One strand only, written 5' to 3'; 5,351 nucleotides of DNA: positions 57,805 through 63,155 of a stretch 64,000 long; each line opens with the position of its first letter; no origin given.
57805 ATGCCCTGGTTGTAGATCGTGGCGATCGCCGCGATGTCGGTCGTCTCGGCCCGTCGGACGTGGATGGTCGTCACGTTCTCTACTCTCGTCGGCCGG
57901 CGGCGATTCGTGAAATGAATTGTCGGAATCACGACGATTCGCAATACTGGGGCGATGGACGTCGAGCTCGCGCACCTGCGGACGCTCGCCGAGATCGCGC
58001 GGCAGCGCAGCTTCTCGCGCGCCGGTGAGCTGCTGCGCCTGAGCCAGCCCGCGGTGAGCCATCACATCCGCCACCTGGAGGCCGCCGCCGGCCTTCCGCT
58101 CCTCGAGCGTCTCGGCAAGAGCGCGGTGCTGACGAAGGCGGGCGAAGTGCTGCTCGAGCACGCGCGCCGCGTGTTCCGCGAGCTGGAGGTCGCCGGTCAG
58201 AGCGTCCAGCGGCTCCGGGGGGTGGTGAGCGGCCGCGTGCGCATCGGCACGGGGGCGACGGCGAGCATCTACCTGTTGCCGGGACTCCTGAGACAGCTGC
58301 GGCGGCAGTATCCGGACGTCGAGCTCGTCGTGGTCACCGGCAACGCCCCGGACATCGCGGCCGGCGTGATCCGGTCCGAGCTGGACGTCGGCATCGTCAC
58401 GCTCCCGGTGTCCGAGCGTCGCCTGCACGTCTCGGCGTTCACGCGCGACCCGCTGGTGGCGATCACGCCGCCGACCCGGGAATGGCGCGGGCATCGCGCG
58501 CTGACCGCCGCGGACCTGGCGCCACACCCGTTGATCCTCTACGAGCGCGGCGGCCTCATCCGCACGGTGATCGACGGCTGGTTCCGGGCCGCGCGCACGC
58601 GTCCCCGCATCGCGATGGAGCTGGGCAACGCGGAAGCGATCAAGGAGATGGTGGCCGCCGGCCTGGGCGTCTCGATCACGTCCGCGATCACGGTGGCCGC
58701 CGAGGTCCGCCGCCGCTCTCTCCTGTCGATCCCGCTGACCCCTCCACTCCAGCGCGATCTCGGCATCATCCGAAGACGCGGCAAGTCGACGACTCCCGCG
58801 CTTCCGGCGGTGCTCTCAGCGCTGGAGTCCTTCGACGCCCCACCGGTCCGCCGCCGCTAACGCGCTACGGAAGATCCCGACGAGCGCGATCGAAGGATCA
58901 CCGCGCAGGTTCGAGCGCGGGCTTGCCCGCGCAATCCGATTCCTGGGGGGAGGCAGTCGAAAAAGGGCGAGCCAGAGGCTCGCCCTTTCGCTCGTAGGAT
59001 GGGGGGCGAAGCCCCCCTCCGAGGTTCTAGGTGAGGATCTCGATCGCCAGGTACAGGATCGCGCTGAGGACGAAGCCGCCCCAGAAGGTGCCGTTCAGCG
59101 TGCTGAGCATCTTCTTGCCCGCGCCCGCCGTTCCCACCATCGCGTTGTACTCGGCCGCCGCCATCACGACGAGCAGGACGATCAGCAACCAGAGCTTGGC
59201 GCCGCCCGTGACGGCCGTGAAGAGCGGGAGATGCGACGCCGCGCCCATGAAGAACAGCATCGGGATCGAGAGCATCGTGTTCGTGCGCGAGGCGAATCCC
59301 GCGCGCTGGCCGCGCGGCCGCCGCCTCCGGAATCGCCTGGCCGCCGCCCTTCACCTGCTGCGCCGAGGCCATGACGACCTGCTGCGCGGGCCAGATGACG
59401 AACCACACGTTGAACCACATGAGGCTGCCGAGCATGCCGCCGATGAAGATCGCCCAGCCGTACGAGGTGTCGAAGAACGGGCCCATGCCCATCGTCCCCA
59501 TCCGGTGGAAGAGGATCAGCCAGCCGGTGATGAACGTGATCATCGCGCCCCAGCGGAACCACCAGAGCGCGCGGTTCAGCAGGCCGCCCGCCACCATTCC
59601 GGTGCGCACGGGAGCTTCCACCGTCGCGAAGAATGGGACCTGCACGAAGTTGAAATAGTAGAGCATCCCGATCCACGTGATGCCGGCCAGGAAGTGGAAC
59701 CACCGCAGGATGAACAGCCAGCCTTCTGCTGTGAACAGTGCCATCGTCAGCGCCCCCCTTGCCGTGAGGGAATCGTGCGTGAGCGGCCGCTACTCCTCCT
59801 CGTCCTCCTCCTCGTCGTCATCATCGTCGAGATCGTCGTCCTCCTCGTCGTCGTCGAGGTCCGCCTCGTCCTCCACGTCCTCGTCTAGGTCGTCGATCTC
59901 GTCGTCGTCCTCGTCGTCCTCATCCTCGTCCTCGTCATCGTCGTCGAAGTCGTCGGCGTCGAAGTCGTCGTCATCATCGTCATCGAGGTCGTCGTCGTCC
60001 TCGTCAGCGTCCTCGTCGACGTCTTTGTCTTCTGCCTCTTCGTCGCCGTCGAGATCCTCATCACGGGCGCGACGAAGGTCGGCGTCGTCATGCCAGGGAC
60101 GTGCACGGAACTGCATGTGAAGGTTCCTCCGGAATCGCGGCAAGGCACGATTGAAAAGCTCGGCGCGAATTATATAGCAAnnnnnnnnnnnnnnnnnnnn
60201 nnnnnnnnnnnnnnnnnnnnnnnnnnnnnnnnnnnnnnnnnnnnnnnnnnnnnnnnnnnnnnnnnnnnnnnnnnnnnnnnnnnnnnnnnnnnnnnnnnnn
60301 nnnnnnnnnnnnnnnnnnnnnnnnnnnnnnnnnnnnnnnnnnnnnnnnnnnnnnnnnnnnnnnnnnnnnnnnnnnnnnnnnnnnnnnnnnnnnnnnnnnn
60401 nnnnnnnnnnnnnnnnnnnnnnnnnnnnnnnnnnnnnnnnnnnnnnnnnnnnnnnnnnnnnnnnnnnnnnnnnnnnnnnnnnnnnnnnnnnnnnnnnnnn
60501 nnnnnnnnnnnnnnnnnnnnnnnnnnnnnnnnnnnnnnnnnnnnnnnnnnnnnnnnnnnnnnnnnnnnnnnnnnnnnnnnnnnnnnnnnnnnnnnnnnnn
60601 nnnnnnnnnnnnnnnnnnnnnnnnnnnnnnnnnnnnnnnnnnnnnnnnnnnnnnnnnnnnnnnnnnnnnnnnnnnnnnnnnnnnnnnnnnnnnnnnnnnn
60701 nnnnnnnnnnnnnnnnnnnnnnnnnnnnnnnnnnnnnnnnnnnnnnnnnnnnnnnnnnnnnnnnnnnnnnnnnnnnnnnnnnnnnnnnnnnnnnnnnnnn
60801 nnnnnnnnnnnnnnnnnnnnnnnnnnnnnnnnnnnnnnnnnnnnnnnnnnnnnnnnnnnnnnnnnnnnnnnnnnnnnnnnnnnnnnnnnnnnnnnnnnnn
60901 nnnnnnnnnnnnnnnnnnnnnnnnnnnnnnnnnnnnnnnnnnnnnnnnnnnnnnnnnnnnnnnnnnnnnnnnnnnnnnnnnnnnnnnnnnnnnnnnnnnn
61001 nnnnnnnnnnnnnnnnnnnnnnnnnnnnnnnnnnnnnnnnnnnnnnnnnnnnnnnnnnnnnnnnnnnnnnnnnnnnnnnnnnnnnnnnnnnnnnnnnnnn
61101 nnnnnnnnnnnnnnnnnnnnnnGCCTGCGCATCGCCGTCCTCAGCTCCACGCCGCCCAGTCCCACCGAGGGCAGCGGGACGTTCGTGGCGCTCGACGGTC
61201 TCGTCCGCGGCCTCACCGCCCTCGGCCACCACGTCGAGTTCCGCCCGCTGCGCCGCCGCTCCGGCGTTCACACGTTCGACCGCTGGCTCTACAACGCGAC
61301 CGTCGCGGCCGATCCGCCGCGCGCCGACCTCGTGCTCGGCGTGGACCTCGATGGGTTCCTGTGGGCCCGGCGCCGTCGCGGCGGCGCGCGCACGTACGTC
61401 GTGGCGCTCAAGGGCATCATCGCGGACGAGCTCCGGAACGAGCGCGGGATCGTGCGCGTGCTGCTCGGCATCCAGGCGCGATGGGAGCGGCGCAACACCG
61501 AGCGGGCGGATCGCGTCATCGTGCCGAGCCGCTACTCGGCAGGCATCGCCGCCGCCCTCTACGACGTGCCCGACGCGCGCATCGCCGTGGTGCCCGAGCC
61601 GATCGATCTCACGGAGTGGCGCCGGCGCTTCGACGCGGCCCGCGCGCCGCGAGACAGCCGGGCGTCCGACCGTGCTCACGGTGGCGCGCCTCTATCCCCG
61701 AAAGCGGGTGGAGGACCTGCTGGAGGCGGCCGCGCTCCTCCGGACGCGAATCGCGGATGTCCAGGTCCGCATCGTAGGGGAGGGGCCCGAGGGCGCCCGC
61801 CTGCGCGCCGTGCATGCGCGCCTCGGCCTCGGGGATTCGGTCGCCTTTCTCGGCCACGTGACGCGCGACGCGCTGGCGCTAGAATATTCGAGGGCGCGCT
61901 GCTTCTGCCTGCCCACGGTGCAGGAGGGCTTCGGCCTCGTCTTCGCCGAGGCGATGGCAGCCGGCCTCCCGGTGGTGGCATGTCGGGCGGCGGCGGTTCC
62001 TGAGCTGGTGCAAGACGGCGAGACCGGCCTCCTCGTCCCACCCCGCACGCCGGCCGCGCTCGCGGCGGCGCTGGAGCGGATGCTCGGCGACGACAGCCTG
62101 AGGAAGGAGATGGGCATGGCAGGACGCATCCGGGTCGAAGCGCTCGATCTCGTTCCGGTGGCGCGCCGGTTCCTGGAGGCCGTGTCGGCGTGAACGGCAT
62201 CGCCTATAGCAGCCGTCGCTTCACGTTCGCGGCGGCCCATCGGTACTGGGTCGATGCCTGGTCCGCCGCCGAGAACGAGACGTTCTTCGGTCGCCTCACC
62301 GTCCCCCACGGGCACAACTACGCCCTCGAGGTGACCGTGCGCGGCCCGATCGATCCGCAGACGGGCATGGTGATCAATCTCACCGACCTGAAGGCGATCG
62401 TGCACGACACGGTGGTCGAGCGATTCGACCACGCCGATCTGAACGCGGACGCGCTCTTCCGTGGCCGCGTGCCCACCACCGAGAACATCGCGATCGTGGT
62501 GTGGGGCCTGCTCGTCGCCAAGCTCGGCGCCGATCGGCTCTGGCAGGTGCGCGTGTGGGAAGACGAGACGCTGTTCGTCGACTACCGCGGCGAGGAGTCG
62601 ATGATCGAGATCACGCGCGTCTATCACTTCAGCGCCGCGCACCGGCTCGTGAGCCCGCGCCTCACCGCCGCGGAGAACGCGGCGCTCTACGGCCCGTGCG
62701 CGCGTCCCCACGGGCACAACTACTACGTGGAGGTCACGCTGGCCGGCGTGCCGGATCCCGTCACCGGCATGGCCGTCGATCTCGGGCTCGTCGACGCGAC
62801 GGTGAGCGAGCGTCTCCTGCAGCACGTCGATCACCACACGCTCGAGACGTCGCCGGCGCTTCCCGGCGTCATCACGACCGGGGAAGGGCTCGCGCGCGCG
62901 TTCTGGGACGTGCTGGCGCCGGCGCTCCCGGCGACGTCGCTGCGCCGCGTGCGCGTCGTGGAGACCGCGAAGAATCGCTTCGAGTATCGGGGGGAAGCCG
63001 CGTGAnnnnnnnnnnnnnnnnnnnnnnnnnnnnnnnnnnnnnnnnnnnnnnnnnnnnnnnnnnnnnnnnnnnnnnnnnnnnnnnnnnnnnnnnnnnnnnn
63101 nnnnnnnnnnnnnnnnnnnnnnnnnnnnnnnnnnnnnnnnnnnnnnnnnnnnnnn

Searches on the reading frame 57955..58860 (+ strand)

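Call 65: search_protein_families(library=pfam, proteins=[window:57955-58860:+], max_evalue=0.01)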
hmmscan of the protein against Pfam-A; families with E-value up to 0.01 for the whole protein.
window:57955-58860:+ (301 aa): 3 families
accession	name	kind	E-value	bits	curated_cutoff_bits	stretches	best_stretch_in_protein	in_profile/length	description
PF03466.25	LysR_substrate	-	8.5e-51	172.7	28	1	90-290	3-204/209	LysR substrate binding domain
PF00126.33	HTH_1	-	7e-19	68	26.6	1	5-64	1-60/60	Bacterial regulatory helix-turn-helix protein, lysR family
PF01022.26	HTH_5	-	0.0028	17.9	22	1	25-44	23-42/47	Bacterial regulatory protein, arsR family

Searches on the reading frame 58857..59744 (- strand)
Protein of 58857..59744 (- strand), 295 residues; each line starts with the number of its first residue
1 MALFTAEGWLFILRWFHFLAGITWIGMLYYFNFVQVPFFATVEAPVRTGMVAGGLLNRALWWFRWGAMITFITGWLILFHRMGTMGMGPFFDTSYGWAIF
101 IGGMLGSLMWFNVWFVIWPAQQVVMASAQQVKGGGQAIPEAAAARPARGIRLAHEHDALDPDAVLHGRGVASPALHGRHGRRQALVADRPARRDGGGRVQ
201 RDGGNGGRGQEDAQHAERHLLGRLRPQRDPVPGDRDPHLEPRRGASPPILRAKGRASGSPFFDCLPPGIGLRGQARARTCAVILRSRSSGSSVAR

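Call 65: search_protein_families(library=pfam, proteins=[window:58857-59744:-], max_evalue=0.01)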
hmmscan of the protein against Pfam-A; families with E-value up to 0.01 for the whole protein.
window:58857-59744:- (295 aa): 1 family
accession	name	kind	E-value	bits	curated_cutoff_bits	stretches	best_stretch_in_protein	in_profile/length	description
PF06181.16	Urate_ox_N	-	2.6e-09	37.4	26.9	2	11-35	9-33/295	Urate oxidase N-terminal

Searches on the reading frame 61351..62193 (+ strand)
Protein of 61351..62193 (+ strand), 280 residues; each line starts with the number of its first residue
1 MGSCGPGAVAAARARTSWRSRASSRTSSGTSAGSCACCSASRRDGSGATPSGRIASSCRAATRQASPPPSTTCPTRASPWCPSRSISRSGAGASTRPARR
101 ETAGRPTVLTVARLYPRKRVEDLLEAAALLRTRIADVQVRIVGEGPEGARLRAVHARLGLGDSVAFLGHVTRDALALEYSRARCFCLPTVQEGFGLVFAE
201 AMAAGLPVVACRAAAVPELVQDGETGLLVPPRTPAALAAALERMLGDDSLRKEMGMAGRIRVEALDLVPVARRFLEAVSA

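Call 43: search_protein_families(library=ncbifam, proteins=[window:61351-62193:+], max_evalue=0.001)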
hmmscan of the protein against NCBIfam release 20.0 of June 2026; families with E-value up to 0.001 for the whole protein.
window:61351-62193:+ (280 aa): 36 families (the best 25 are shown)
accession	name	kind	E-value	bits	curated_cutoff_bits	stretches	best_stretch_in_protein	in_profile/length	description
NF041876.1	EPS_EpsE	equivalog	1.3e-38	133.2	400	1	102-264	211-378/389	exopolysaccharide biosynthesis GT4 family glycosyltransferase EpsE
TIGR03088.1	stp2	hypoth_equivalog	3.5e-27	95.4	409.05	1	104-264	193-355/374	TIGR03088 family PEP-CTERM/XrtA system glycosyltransferase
TIGR03449.1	mycothiol_MshA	equivalog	2.6e-23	82.6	462.5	1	108-259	223-381/406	D-inositol-3-phosphate glycosyltransferase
TIGR03999.1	thiol_BshA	equivalog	4.3e-22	78.6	273.7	1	107-262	201-353/375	N-acetyl-alpha-D-glucosaminyl L-malate synthase BshA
TIGR02149.1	glgA_Coryne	subfamily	5.1e-20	72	302.4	1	104-263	203-371/391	glycogen synthase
TIGR04047.1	MSMEG_0565_glyc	hypoth_equivalog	2.1e-19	69.9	259.85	1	98-263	186-356/373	MSMEG_0565 family glycosyltransferase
TIGR04063.1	stp3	hypoth_equivalog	4e-17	62.2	442.05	1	114-263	222-376/397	TIGR04063 family PEP-CTERM/XrtA system glycosyltransferase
TIGR04005.1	wcaL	equivalog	3.6e-16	59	537.6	1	96-244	210-367/406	colanic acid biosynthesis glycosyltransferase WcaL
NF041879.1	EPS_EpsH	equivalog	8.9e-15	54.3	800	1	107-262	239-396/431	exopolysaccharide biosynthesis glycosyltransferase EpsH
NF053787.1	GlcN_PG_synth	equivalog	1.3e-14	53.9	480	1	187-264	267-341/361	N-acetylglucosaminyl phosphatidylglycerol synthase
NF050056.1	ProtGlycPglH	equivalog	2.3e-14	53.2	600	1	106-278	180-350/354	GalNAc-alpha-(1->4)-GalNAc-alpha-(1->3)-diNAcBac-PP-undecaprenol alpha-1,4-N-acetyl-D-galactosaminyltransferase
NF050063.1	ProtGlycPglJ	equivalog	3e-13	49.7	500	1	105-276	194-361/363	N-acetylgalactosamine-N,N'-diacetylbacillosaminyl-diphospho-undecaprenol 4-alpha-N-acetylgalactosaminyltransferase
NF047684.1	TeichurnBiosyTuaC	equivalog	2.2e-12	46.6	550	1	107-254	221-361/391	teichuronic acid biosynthesis protein TuaC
NF011726.0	PRK15179.1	equivalog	2.9e-12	45.7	733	1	102-246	514-662/694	Vi polysaccharide biosynthesis protein TviE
NF047880.1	glyco_SdgA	exception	4.4e-12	45.3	800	1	107-256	317-465/488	serine-aspartate repeat adhesin O-glycosyltransferase SdgA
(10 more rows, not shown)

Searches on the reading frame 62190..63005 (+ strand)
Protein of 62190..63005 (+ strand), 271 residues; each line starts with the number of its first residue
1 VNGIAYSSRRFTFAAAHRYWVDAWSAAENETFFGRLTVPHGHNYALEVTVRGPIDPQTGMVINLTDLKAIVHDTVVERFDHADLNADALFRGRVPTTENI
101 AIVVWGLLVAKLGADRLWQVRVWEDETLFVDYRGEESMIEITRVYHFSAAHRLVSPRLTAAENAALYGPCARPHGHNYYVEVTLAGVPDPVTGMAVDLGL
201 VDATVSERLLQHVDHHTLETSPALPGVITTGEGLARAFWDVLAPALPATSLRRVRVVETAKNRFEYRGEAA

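Call 4: search_protein_families(library=pfam, proteins=[window:62190-63002:+], max_evalue=1)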
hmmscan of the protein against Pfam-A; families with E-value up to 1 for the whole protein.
window:62190-63002:+ (271 aa): 2 families
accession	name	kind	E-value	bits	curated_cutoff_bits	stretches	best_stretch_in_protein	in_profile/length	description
PF01242.24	PTPS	-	6.1e-64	213.9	22.4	2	8-135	3-121/121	6-pyruvoyl tetrahydropterin synthase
PF16170.10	DUF4873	-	0.086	13.5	25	0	174-221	13-62/91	Domain of unknown function (DUF4873)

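Call 5: search_protein_families(library=ncbifam, proteins=[window:62190-63002:+], max_evalue=1)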
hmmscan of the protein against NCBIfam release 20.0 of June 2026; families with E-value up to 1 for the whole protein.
window:62190-63002:+ (271 aa): 3 families
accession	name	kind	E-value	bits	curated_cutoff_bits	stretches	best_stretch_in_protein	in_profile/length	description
TIGR00039.1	6PTHBS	subfamily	5e-42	143.1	125.5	2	8-135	5-122/124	6-pyruvoyl tetrahydropterin synthase/6-carboxytetrahydropterin synthase family protein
TIGR03367.1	queuosine_QueD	equivalog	5.6e-34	116.4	89.25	2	35-106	20-88/92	6-carboxytetrahydropterin synthase QueD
NF000380.1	vanXY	equivalog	0.027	14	250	1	125-202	27-105/179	D,D-carboxypeptidase/D,D-dipeptidase VanXY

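Call 40: find_encoding_contigs(protein=window:62190-63005:+, flank=10000, max_places=4)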
Protein window:62190-63005:+ (271 aa): no gene with exactly this product is on record in the collection.
